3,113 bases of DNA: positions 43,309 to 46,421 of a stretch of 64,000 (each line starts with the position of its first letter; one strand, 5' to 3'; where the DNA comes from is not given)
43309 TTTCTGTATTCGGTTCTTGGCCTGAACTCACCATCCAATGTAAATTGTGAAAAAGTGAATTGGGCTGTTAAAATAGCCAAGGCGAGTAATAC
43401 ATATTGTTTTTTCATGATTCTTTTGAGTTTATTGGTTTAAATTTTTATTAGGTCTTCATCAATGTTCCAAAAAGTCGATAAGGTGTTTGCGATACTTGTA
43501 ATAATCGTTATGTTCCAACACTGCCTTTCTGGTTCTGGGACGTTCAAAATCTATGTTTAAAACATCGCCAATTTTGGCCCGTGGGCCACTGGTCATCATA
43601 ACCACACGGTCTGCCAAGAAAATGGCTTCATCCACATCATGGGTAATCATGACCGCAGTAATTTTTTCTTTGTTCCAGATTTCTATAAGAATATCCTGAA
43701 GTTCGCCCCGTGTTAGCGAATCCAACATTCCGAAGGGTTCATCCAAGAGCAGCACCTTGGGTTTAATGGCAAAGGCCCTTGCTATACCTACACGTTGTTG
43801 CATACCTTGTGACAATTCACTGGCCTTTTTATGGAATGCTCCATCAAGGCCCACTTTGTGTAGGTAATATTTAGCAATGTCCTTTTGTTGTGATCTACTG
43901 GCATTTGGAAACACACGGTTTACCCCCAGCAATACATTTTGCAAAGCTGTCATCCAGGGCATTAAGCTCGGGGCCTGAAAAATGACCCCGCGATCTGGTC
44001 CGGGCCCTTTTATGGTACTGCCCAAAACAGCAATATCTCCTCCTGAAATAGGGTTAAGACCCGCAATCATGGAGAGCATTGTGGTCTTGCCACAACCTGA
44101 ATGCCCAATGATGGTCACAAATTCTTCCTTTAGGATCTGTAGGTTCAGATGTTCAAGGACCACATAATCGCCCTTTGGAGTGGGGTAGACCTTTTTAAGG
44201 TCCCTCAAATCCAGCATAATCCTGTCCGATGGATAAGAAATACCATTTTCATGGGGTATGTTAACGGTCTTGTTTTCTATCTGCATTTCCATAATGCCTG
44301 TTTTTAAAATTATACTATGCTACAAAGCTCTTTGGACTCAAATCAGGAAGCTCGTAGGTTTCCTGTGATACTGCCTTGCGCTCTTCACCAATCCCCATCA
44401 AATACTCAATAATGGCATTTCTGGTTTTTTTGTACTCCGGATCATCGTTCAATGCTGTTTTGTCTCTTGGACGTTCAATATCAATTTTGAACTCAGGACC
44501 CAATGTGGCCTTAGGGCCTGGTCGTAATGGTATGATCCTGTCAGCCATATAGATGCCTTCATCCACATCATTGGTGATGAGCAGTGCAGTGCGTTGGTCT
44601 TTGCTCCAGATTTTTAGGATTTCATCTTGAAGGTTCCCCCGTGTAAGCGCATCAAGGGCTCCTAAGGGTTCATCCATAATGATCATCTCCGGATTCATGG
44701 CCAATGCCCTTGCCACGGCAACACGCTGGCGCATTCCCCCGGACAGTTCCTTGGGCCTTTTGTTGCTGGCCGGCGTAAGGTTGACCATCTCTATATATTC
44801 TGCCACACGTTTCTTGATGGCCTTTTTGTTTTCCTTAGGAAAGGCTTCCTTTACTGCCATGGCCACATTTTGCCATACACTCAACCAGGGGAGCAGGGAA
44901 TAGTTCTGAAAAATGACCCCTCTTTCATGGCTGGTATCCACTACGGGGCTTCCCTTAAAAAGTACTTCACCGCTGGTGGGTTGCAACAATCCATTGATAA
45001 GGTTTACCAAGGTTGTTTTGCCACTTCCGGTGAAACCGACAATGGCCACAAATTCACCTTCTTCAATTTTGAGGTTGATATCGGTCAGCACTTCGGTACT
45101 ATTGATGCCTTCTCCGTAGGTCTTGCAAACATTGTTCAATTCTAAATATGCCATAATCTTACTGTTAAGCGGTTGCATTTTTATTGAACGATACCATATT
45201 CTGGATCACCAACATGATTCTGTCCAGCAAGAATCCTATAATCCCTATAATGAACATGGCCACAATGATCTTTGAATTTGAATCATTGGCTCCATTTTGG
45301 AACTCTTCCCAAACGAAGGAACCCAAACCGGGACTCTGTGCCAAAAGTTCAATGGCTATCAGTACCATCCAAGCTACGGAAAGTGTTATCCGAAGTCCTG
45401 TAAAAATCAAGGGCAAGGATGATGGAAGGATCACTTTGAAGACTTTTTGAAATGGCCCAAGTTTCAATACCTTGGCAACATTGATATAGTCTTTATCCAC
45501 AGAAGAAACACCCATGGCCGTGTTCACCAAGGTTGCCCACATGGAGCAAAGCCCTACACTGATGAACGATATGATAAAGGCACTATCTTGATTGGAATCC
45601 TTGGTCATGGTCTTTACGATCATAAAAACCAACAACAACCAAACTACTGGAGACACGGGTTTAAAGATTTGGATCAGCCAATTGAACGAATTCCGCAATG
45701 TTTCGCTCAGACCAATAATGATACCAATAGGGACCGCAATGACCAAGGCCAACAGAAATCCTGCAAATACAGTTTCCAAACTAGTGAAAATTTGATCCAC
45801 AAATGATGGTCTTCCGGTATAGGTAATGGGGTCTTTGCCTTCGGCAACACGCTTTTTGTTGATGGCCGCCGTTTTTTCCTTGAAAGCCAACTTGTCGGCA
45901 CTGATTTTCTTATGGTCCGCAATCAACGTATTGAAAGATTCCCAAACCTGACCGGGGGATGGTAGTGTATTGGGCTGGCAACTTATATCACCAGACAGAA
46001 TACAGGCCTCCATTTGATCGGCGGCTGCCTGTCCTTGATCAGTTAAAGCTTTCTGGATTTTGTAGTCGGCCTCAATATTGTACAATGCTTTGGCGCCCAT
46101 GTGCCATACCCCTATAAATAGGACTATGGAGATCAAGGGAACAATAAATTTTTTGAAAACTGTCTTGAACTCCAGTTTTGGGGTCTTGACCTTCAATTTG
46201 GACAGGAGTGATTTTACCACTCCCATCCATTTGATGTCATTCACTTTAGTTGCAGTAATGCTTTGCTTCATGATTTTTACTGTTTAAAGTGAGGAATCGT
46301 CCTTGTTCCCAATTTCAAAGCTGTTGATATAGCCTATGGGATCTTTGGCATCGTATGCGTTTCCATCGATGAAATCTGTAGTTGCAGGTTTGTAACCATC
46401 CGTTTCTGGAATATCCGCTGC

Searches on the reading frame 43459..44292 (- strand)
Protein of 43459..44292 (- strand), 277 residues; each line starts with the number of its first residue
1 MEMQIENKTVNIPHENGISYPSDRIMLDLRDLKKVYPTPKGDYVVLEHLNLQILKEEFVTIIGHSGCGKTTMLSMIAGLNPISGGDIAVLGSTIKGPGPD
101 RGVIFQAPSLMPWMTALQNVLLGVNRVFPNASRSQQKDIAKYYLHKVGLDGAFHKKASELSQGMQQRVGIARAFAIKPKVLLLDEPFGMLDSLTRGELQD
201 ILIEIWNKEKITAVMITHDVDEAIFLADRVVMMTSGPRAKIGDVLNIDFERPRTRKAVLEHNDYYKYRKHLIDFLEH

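Call 8: search_protein_families(library=pfam, proteins=[window:43459-44292:-], max_evalue=0.001)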
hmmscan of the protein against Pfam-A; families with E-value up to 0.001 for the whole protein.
window:43459-44292:- (277 aa): 2 families
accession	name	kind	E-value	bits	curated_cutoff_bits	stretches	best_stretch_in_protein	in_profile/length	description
PF00005.33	ABC_tran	-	1.4e-28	100.7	25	1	46-187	1-136/137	ABC transporter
PF13401.12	AAA_22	-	1.8e-06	28.7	27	1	56-186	5-93/130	AAA domain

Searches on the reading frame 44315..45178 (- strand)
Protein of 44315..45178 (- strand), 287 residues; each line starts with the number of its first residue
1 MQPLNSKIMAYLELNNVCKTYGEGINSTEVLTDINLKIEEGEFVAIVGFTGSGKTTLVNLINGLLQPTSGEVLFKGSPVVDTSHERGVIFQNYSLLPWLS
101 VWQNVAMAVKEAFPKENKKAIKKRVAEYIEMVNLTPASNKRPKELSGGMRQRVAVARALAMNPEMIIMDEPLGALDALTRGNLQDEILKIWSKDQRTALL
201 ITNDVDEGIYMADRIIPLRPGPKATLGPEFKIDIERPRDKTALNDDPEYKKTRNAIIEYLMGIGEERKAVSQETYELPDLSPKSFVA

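Call 8: search_protein_families(library=pfam, proteins=[window:44315-45178:-], max_evalue=0.001)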
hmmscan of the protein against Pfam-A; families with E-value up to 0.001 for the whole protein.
window:44315-45178:- (287 aa): 3 families
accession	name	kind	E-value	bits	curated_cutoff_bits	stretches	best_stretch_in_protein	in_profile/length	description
PF00005.33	ABC_tran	-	1.7e-34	119.8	25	1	31-172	1-136/137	ABC transporter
PF13401.12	AAA_22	-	0.00023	21.9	27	1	41-170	5-92/130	AAA domain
PF02463.25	SMC_N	-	0.00032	20.6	40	0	115-187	107-183/220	RecF/RecN/SMC N terminal domain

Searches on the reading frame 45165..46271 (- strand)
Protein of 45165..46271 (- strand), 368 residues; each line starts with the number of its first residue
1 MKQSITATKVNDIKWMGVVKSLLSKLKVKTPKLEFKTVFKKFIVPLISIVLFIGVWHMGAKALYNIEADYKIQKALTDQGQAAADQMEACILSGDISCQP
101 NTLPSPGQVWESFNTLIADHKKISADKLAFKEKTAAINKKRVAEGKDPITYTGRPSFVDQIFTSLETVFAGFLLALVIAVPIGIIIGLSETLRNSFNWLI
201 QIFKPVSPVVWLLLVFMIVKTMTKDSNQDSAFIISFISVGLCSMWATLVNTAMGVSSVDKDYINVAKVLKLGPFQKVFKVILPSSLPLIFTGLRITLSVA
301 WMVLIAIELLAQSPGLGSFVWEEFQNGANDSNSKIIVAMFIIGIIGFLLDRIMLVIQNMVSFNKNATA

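Call 8: search_protein_families(library=pfam, proteins=[window:45165-46271:-], max_evalue=0.001)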
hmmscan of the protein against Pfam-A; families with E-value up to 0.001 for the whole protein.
window:45165-46271:- (368 aa): 1 family
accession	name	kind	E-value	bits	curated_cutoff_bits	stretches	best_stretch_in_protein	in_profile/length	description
PF00528.27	BPD_transp_1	-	2.4e-24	86.5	26.4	1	179-356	1-178/184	Binding-protein-dependent transport system inner membrane component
